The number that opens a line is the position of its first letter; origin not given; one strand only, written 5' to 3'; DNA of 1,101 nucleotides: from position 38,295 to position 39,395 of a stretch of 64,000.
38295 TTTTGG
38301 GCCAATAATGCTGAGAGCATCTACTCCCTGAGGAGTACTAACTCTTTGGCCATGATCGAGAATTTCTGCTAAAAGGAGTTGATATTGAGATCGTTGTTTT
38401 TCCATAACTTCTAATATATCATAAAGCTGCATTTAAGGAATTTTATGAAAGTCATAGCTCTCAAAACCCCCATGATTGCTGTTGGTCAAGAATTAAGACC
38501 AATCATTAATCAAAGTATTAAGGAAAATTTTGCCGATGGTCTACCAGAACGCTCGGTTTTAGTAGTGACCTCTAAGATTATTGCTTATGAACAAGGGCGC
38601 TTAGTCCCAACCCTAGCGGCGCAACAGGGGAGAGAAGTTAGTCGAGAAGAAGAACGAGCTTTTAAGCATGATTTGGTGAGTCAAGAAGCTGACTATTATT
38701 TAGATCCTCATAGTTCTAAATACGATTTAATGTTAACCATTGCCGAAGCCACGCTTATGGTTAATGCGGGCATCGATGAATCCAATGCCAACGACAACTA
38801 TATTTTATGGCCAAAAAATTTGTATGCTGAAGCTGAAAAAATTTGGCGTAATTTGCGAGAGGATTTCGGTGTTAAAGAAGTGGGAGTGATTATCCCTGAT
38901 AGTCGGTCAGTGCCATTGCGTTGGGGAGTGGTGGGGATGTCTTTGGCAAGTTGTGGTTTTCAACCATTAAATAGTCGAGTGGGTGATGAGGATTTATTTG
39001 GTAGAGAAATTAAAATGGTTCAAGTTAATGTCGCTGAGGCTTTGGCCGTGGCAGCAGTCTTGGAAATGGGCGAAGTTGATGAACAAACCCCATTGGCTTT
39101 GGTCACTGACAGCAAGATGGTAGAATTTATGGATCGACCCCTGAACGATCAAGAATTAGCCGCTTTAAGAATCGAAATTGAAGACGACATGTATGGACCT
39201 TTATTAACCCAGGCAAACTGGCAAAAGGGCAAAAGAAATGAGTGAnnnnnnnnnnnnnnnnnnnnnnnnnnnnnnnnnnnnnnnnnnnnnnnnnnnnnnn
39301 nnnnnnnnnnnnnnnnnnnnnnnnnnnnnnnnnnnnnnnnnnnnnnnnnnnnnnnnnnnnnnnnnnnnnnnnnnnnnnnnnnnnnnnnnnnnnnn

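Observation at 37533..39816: thyA divergently paired with a CofE-like gamma-glutamyl-ligase-family gene overlapping a DHFR-like (RibD_C) reductase gene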

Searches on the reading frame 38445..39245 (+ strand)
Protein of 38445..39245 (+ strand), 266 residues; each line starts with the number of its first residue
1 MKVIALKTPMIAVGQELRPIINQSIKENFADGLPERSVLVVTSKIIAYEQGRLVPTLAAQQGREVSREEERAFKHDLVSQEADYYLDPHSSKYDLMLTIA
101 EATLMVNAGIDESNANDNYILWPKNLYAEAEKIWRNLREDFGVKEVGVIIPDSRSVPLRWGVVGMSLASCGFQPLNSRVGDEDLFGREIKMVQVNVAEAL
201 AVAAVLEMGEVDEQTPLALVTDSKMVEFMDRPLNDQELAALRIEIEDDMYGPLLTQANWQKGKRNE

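Call 3: search_protein_families(library=pfam, proteins=[window:38445-39245:+], max_evalue=0.01)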
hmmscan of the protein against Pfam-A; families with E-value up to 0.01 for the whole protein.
window:38445-39245:+ (266 aa): 1 family
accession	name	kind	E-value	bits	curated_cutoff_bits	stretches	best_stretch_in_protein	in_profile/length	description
PF01996.21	F420_ligase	-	2e-35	122.7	25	1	6-221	2-217/218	F420-0:Gamma-glutamyl ligase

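Call 4: search_protein_families(library=ncbifam, proteins=[window:38445-39245:+], max_evalue=0.01)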
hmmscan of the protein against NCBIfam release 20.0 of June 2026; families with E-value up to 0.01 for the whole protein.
window:38445-39245:+ (266 aa): 4 families
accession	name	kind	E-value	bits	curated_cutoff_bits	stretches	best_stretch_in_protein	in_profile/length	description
TIGR04132.1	intra_fol_E_lig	hypoth_equivalog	3.8e-68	229.4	350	1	1-261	1-241/241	putative folate metabolism gamma-glutamate ligase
TIGR01916.1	F420_cofE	equivalog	3.9e-33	114.9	180.65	1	2-225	2-223/244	coenzyme F420-0:L-glutamate ligase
NF009809.0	PRK13293.1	equivalog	6.2e-31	107.7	274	1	1-228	3-225/253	coenzyme F420-0:L-glutamate ligase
NF009810.0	PRK13294.1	equivalog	5e-24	85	304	1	12-250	25-242/449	coenzyme F420-0:L-glutamate ligase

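Call 7: find_homologous_proteins(query=window:38445-39245:+, max_evalue=0.00001)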
Query window:38445-39245:+ (266 aa): 1669 proteins with E <= 0.00001 among 3704 candidates; the best 120 are listed.
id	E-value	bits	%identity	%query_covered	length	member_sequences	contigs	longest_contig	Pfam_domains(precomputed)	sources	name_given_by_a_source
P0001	2.8e-166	569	98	100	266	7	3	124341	PF01996.22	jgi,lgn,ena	-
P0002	1.4e-162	557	95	100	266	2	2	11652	PF01996.22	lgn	-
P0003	9.2e-155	532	89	100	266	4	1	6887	PF01996.22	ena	-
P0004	1.1e-147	508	86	100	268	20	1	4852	PF01996.22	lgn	-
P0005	4.1e-147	507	84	100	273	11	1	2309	PF01996.22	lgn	-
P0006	3.0e-143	494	84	100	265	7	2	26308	PF01996.22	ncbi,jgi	jgi:dihydrofolate synthase / folylpolyglutamate synthase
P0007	6.5e-142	490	83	100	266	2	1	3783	PF01996.22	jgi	jgi:dihydrofolate synthase / folylpolyglutamate synthase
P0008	1.3e-118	413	72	100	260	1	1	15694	PF01996.22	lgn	-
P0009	2.4e-116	406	71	100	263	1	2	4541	PF01996.22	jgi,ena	-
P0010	3.5e-112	392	69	99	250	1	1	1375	PF01996.22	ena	-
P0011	7.2e-112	391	69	100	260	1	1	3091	PF01996.22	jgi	-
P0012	4.1e-105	369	66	98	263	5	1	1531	PF01996.22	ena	-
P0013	3.9e-101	356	64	98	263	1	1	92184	PF01996.22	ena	-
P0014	1.1e-100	354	90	67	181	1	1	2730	PF01996.22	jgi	jgi:F420-0:gamma-glutamyl ligase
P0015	2.2e-87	311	62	91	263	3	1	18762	PF01996.22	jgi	-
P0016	4.1e-85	303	60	99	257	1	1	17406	PF01996.22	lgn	-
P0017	1.5e-84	302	58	100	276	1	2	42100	PF01996.22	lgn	-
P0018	3.0e-84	301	57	98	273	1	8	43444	PF01996.22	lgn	-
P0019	1.1e-83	299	60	98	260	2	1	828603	PF01996.22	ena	-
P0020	1.7e-82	295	59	98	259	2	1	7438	PF01996.22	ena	-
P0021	4.8e-82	293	53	99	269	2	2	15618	PF01996.22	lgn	-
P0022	5.3e-82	293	55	98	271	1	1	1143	PF01996.22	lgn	-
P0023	3.7e-81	291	54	100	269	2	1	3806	PF01996.22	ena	-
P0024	3.6e-80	287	53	100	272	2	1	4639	PF01996.22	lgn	-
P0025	3.8e-80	287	53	98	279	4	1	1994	PF01996.22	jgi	-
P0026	5.1e-80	287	57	98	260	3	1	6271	PF01996.22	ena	-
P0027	8.9e-80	286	54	98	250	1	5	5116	PF01996.22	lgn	-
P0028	1.2e-79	286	54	98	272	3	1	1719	PF01996.22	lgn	-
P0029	1.5e-79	285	54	99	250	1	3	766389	PF01996.22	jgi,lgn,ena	-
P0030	1.5e-79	285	54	98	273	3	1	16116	PF01996.22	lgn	-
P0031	6.0e-79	283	56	98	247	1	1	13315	PF01996.22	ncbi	-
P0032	8.3e-79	283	51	97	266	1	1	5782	PF01996.22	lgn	-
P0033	1.3e-78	282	52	98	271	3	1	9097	PF01996.22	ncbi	-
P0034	1.4e-78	282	53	98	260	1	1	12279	PF01996.22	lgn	-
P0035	3.8e-78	281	54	97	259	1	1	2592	PF01996.22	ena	-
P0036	4.2e-78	281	54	98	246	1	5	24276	PF01996.22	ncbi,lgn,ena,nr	ncbi:coenzyme F420-0:L-glutamate ligase [Candidatus Microgenomates bacterium]|nr:coenzyme F420-0:L-g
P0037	5.5e-78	280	53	98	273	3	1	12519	PF01996.22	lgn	-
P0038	7.8e-78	280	53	98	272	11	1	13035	PF01996.22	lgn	-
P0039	8.8e-78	279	54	98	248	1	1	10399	PF01996.22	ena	-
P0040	1.2e-77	279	51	100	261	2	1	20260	PF01996.22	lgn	-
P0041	1.2e-77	279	54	98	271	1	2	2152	PF01996.22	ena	-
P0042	1.4e-77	279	55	100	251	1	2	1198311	PF01996.22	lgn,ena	-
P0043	1.5e-77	279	52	98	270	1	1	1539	PF01996.22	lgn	-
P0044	1.6e-77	279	53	99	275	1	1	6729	PF01996.22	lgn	-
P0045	2.2e-77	278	52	99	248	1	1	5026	PF01996.22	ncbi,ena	-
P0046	2.6e-77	278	56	98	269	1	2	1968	PF01996.22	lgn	-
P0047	3.5e-77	277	52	100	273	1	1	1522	PF01996.22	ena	-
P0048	4.2e-77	277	52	100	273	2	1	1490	PF01996.22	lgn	-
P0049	5.7e-77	277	53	99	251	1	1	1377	PF01996.22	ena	-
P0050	6.0e-77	277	53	99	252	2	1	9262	PF01996.22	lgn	-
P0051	7.9e-77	276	53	98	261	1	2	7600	PF01996.22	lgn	-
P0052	1.3e-76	276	51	98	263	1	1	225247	PF01996.22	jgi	jgi:F420-0:gamma-glutamyl ligase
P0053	1.8e-76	275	52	98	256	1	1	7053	PF01996.22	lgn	-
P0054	2.1e-76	275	50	100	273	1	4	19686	PF01996.22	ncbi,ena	-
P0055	2.6e-76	275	51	98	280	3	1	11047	PF01996.22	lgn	-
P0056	2.6e-76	275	52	98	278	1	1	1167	PF01996.22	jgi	jgi:F420-0:gamma-glutamyl ligase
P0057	4.1e-76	274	51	100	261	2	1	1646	PF01996.22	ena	-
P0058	4.2e-76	274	51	98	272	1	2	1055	PF01996.22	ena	-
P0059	4.3e-76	274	52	98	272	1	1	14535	PF01996.22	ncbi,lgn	-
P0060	5.1e-76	274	53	99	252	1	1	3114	PF01996.22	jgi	jgi:dihydrofolate synthase / folylpolyglutamate synthase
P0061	5.9e-76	273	51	98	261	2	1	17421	PF01996.22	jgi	jgi:F420-0:gamma-glutamyl ligase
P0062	7.3e-76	273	53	100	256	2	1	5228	PF01996.22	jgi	jgi:dihydrofolate synthase / folylpolyglutamate synthase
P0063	8.4e-76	273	52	98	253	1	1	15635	PF01996.22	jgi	jgi:F420-0:gamma-glutamyl ligase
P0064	8.6e-76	273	56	98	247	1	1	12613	PF01996.22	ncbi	-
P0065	9.1e-76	273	52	98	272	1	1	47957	PF01996.22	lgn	-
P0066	1.1e-75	273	52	98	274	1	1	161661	PF01996.22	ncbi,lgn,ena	-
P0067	1.1e-75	273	54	99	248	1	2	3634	PF01996.22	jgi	jgi:F420-0:gamma-glutamyl ligase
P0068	1.4e-75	272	51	99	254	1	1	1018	PF01996.22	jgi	jgi:dihydrofolate synthase / folylpolyglutamate synthase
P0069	1.5e-75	272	53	99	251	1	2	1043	PF01996.22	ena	-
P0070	2.2e-75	272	52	99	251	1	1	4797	PF01996.22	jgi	jgi:dihydrofolate synthase / folylpolyglutamate synthase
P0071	2.6e-75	271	51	98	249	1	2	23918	PF01996.22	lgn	-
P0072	4.0e-75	271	55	98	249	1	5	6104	PF01996.22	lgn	-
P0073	4.0e-75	271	50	99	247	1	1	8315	PF01996.22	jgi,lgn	jgi:putative folate metabolism gamma-glutamate ligase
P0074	4.8e-75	271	53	99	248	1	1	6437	PF01996.22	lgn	-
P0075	5.2e-75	270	52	99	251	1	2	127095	PF01996.22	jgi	jgi:dihydrofolate synthase / folylpolyglutamate synthase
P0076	5.5e-75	270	52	99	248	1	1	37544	PF01996.22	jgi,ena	-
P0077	6.0e-75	270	51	98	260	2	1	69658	PF01996.22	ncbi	-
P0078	7.1e-75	270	53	98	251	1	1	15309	PF01996.22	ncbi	ncbi:coenzyme F420-0:L-glutamate ligase [Patescibacteria group bacterium]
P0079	7.1e-75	270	52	99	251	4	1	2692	PF01996.22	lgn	-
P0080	8.2e-75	270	53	98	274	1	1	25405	PF01996.22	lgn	-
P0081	1.1e-74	269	52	99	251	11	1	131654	PF01996.22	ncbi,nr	ncbi:coenzyme F420-0:L-glutamate ligase [Patescibacteria group bacterium]|nr:coenzyme F420-0:L-gluta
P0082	1.1e-74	269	51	98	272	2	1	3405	PF01996.22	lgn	-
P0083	1.1e-74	269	51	99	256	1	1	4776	PF01996.22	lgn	-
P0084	1.1e-74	269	52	98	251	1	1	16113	PF01996.22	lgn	-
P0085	1.1e-74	269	51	98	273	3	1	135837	PF01996.22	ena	-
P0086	1.2e-74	269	51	100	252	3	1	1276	PF01996.22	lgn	-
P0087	1.3e-74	269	51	99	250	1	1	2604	PF01996.22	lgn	-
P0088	1.4e-74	269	52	99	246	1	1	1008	PF01996.22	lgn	-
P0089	1.5e-74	269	54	98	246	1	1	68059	PF01996.22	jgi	jgi:putative folate metabolism gamma-glutamate ligase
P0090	1.5e-74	269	51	99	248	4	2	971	PF01996.22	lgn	-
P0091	1.6e-74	269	54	100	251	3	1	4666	PF01996.22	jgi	jgi:F420-0:gamma-glutamyl ligase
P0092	1.8e-74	269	51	98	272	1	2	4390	PF01996.22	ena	-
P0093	2.3e-74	268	54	99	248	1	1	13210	PF01996.22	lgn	-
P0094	2.4e-74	268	51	98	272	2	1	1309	PF01996.22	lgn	-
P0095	2.6e-74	268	53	98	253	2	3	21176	PF01996.22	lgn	-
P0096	3.0e-74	268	51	98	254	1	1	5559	PF01996.22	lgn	-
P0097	3.5e-74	268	53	98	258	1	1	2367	PF01996.22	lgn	-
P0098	3.6e-74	268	52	98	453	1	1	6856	PF00186.25,PF01872.23,PF01996.22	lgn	-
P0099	4.1e-74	267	51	98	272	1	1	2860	PF01996.22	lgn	-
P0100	4.3e-74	267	52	98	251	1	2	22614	PF01996.22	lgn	-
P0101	4.4e-74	267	51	99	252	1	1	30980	PF01996.22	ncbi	-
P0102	4.5e-74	267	51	98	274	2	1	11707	PF01996.22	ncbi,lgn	-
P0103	4.7e-74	267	54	97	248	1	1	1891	PF01996.22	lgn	-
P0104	4.7e-74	267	51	98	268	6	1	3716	PF01996.22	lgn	-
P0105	5.3e-74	267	52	99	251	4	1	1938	PF01996.22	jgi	-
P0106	5.6e-74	267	51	99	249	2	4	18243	PF01996.22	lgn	-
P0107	6.5e-74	267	52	98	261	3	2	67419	PF01996.22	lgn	-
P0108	7.3e-74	267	50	98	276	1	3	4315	PF01996.22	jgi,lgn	-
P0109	8.1e-74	266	50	98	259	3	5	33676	PF01996.22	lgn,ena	-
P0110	8.2e-74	266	54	98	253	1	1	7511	PF01996.22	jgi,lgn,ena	-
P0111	9.3e-74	266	54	98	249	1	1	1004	PF01996.22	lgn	-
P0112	9.3e-74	266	51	98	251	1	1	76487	PF01996.22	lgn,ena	-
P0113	1.0e-73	266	51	98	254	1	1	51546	PF01996.22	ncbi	-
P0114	1.1e-73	266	51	99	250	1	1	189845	PF01996.22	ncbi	-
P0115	1.3e-73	266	52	100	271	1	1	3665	PF01996.22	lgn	-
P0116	1.4e-73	266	52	99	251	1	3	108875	PF01996.22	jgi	jgi:dihydrofolate synthase / folylpolyglutamate synthase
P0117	1.5e-73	266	51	99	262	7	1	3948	PF01996.22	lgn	-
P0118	1.6e-73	266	50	98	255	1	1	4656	PF01996.22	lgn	-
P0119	1.6e-73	266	51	100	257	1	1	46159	PF01996.22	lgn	-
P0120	1.7e-73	265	51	98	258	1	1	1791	PF01996.22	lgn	-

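Call 10: find_encoding_contigs(protein=window:38445-39245:+, flank=10000, max_places=4)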
Protein window:38445-39245:+ (266 aa): 1 contig read that carries it; 1 place shown.
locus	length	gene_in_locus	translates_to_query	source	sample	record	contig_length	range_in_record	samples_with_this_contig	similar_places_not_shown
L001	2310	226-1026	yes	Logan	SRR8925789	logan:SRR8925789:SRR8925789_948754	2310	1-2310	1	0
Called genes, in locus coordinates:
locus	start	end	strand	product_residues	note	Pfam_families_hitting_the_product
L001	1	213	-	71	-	?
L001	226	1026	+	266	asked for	PF01996:F420_ligase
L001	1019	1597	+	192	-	PF00186:DHFR_1, PF01872:RibD_C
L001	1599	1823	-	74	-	-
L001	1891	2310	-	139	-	?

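Call 13: find_encoding_contigs(protein=P0001, flank=10000, max_places=3)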
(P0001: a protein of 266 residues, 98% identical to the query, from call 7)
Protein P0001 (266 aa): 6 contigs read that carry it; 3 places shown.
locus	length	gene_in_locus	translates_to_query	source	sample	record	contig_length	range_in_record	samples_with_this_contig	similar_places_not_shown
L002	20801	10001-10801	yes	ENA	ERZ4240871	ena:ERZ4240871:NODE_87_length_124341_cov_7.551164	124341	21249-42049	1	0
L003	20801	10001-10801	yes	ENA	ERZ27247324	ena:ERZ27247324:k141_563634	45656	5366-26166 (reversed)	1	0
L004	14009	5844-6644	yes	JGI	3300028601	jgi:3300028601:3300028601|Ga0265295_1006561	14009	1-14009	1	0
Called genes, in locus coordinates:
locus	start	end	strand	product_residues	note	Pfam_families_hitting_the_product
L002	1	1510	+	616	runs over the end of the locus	PF03717:PBP_dimer, PF00905:Transpeptidase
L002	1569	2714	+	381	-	PF02481:DNA_processg_A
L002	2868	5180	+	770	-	PF01751:Toprim, PF01131:Topoisom_bac, PF01396:Zn_ribbon_Top1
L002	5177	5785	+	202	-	PF01467:CTP_transf_like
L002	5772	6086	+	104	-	-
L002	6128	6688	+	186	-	PF01467:CTP_transf_like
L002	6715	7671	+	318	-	PF00383:dCMP_cyt_deam_1, PF14437:MafB19-deam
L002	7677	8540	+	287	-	PF05116:S6PP (faint), PF08282:Hydrolase_3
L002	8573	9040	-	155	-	-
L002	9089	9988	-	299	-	PF00303:Thymidylat_synt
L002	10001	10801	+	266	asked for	PF01996:F420_ligase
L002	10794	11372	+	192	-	PF00186:DHFR_1, PF01872:RibD_C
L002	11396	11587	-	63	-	-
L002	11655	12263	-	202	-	PF23023:Anti-Pycsar_Apyc1 (faint), PF00753:Lactamase_B, PF12706:Lactamase_B_2 (weak)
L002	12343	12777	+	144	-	PF00692:dUTPase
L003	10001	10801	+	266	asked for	PF01996:F420_ligase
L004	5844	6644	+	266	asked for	PF01996:F420_ligase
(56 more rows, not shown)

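Call 20: find_related_loci(query=A1, collection=genome_contigs, flank=6000)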
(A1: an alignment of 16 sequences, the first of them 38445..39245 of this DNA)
Query A1 (266 aa) in genome_contigs; peptide patterns used: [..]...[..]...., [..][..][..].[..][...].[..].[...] (x = any residue, [..] = any of these).
159 stretches matched a pattern; 147 encode a relative of the query (tblastn E <= 1e-3); the best 80 are kept; 80 distinct loci.
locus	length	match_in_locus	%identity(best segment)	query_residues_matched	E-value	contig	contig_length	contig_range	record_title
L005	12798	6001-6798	98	1-266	1e-176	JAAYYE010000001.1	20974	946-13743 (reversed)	MAG: Candidatus Paceibacterota bacterium isolate AS06rmzACSIP_209 5724_AS06, whole genome shotgun sequence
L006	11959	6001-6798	89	1-266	2e-164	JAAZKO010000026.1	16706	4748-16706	MAG: Candidatus Paceibacterota bacterium isolate AS22ysBPME_311 80713_AS22, whole genome shotgun sequence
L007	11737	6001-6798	89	1-266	2e-161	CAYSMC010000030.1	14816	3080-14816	MAG TPA_asm: uncultured Pseudomonadales bacterium isolate SRP067234_co1_86 genome assembly, contig: k99_355278, whole ge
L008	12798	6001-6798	88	1-266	2e-161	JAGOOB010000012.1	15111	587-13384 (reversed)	Candidatus Woesebacteria bacterium isolate Go_SlDig_bin_357 Go_SlDig_11488_length_15111_cov_8.688668, whole genome shotg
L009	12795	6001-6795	83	1-265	5e-153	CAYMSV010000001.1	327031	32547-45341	MAG TPA_asm: uncultured Pseudomonadales bacterium isolate SRP241326_co1_55 genome assembly, contig: NODE_18_length_32703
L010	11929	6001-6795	84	1-265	3e-152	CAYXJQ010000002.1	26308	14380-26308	MAG TPA_asm: uncultured Pseudomonadales bacterium isolate SRP067234_co1_163 genome assembly, contig: k99_323871, whole g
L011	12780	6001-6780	85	1-260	2e-142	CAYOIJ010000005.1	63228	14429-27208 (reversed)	MAG TPA_asm: uncultured Pseudomonadales bacterium isolate binchicken_co45_383 genome assembly, contig: NODE_529_length_6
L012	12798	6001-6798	53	1-264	1e-91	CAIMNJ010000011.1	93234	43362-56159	uncultured bacterium isolate LaPlata_bin-1529 genome assembly, contig: bin-1529:11/18, whole genome shotgun sequence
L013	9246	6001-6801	52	1-262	6e-87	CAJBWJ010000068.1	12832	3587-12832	uncultured bacterium isolate Loc080925-5-5m_bin-0562 genome assembly, contig: bin-0562:68/86, whole genome shotgun seque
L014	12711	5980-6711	51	1-261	2e-86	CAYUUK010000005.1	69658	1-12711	MAG TPA_asm: uncultured Pseudomonadales bacterium isolate SRP141376_co5_90 genome assembly, contig: NODE_817_length_6965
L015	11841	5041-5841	52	1-262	2e-86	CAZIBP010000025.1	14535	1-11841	MAG TPA_asm: uncultured Pseudomonadales bacterium isolate SRP093185_co1_41 genome assembly, contig: NODE_2834_length_145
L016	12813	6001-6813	50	1-266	4e-86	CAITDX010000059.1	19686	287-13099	uncultured bacterium isolate LaPlata_bin-3499 genome assembly, contig: bin-3499:59/85, whole genome shotgun sequence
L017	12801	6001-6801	52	1-262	1e-85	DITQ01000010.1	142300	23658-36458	MAG TPA_asm: Candidatus Pacebacteria bacterium UBA6180 UBA6180_contig_15426, whole genome shotgun sequence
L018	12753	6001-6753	52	1-266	7e-85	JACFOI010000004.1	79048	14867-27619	MAG: Patescibacteria group bacterium isolate BROCD046 NODE_348_length_79048_cov_8.298609, whole genome shotgun sequence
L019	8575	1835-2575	53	1-262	4e-84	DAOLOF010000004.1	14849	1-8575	MAG TPA_asm: Candidatus Woesebacteria bacterium isolate AMR_MDS_4768 NODE_4860_length_14849_cov_3.856834, whole genome s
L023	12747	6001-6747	51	1-264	8e-84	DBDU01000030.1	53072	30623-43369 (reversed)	MAG TPA_asm: Patescibacteria group bacterium UBA924 UBA924_contig_125, whole genome shotgun sequence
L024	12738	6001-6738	51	1-260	6e-84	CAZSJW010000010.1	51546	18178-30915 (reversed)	MAG TPA_asm: uncultured Pseudomonadales bacterium isolate SRP286056_co2_78 genome assembly, contig: NODE_731_length_5154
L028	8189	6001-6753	50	1-266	5e-83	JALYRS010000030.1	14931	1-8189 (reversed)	MAG: bacterium isolate MDV bin95 SD1455_NODE_550_length_14931_cov_1.183599, whole genome shotgun sequence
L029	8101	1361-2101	55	1-262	5e-83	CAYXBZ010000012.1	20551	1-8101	MAG TPA_asm: uncultured Pseudomonadales bacterium isolate SRP241326_co2_10 genome assembly, contig: NODE_3679_length_205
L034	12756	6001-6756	50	1-264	1e-81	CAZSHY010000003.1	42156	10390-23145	MAG TPA_asm: uncultured Pseudomonadales bacterium isolate SRP286056_co1_709 genome assembly, contig: NODE_914_length_421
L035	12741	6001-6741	49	1-262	3e-81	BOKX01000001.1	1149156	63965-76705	Patescibacteria group bacterium BroJett032 DNA, sequence1, whole genome shotgun sequence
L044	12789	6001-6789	51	1-264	1e-76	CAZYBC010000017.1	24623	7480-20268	MAG TPA_asm: uncultured Pseudomonadales bacterium isolate SRP263991_co1_159 genome assembly, contig: NODE_2699_length_24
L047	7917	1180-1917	51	1-261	1e-75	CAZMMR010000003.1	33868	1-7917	MAG TPA_asm: uncultured Pseudomonadales bacterium isolate SRP141376_co2_351 genome assembly, contig: NODE_2844_length_33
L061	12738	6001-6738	45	1-261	1e-72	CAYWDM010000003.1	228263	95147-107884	MAG TPA_asm: uncultured Pseudomonadales bacterium isolate SRP272421_co4_48 genome assembly, contig: NODE_19_length_22826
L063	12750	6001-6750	45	1-265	3e-72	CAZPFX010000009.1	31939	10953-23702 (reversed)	MAG TPA_asm: uncultured Pseudomonadales bacterium isolate SRP118108_co5_543 genome assembly, contig: NODE_1006_length_31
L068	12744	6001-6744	48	1-263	4e-71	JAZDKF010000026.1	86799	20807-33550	MAG: Candidatus Beckwithbacteria bacterium isolate MEGAHIT-group-0.521 k141_14037240, whole genome shotgun sequence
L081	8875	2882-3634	44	1-266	3e-63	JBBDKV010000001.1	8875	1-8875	MAG: Patescibacteria group bacterium isolate LejiaA_43_11 Lejia_A_10823_length_8875_cov_6, whole genome shotgun sequence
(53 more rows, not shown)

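Call 26: search_solved_structures(query=window:38445-39245:+, max_evalue=0.001, show_alignments=2)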
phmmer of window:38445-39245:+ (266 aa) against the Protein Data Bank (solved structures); distinct sequences matched with E-value up to 0.001: 3.
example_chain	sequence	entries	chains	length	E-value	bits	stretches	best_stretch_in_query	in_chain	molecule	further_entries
2g9i_A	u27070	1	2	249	9.2e-17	64.8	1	8-220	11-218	F420-0:gamma-glutamyl ligase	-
7uld_A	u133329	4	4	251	9.4e-17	64.7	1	8-220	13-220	Coenzyme F420:L-glutamate ligase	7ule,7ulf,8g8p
2phn_A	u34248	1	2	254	9.8e-17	64.7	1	8-220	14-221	F420-0:gamma-glutamyl ligase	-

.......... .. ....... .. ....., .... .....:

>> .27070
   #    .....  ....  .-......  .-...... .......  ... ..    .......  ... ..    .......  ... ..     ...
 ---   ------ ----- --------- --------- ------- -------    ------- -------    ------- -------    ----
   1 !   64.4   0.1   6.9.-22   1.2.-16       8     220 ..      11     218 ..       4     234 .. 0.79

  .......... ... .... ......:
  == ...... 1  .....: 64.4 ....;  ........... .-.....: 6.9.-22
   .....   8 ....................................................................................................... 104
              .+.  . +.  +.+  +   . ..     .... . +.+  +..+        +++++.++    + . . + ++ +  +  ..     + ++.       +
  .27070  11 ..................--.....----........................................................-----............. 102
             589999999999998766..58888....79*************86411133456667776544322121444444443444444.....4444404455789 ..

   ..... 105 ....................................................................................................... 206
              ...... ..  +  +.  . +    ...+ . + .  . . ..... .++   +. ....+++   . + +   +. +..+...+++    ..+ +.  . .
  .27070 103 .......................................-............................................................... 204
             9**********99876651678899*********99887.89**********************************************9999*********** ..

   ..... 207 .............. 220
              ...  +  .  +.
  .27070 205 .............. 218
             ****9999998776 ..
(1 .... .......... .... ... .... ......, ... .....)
